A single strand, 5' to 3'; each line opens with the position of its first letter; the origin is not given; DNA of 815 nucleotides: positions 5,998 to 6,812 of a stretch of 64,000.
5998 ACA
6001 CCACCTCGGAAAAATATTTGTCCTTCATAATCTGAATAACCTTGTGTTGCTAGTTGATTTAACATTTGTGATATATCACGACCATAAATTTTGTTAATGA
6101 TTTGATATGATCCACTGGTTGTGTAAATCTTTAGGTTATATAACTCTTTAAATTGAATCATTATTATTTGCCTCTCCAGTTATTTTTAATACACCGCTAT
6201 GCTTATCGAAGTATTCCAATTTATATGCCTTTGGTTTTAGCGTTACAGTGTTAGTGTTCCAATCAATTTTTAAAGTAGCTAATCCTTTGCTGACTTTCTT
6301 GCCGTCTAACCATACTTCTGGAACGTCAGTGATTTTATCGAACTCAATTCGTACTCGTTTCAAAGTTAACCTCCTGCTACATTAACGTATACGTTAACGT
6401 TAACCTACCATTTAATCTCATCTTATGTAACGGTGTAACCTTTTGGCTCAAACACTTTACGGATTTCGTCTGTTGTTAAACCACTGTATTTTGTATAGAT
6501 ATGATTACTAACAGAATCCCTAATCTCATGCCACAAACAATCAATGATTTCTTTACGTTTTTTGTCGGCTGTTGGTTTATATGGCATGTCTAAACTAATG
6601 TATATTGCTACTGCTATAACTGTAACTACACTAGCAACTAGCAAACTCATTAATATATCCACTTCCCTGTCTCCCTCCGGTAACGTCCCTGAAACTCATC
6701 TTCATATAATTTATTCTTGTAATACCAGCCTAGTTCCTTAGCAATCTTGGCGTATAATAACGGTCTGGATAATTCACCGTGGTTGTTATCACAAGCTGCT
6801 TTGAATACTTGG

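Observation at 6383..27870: Recurrent intergenic arrays of ACGTWW hexamers (interleaved palindromes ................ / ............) at five or more sites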

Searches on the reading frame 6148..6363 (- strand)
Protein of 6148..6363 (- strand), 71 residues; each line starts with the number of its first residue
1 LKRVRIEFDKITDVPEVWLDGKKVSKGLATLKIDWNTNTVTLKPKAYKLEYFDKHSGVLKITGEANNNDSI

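Call 10: search_protein_families(library=pfam, proteins=[window:6148-6363:-], max_evalue=0.01)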
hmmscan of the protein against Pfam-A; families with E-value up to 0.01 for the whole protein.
window:6148-6363:- (71 aa): 0 families

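Call 84: search_protein_families(library=phrogs, proteins=[window:6148-6360:-], max_evalue=0.1)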
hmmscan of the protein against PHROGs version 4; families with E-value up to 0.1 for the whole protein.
window:6148-6360:- (70 aa): 7 families
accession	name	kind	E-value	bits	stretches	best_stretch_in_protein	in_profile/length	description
phrog_10715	-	other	1e-12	49.3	1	2-55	112-172/194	hydrolase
phrog_9949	-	unknown function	0.002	19.2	1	3-54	14-72/87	-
phrog_23915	-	unknown function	0.011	16.7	1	9-54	110-161/177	-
phrog_18973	-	unknown function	0.015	15.9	1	4-59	118-172/189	-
phrog_21294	-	unknown function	0.016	16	1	4-60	144-200/213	-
phrog_15394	-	unknown function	0.024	15.8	1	3-62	20-75/82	-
phrog_13776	-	unknown function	0.084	14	1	36-60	102-126/143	-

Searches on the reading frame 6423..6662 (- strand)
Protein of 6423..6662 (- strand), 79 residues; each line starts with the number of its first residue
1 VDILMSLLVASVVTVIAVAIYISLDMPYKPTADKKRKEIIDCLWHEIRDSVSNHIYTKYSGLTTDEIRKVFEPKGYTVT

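Call 10: search_protein_families(library=pfam, proteins=[window:6423-6662:-], max_evalue=0.01)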
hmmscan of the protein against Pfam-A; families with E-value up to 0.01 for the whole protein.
window:6423-6662:- (79 aa): 0 families

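Call 84: search_protein_families(library=phrogs, proteins=[window:6423-6659:-], max_evalue=0.1)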
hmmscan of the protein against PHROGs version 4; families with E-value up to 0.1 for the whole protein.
window:6423-6659:- (78 aa): 0 families
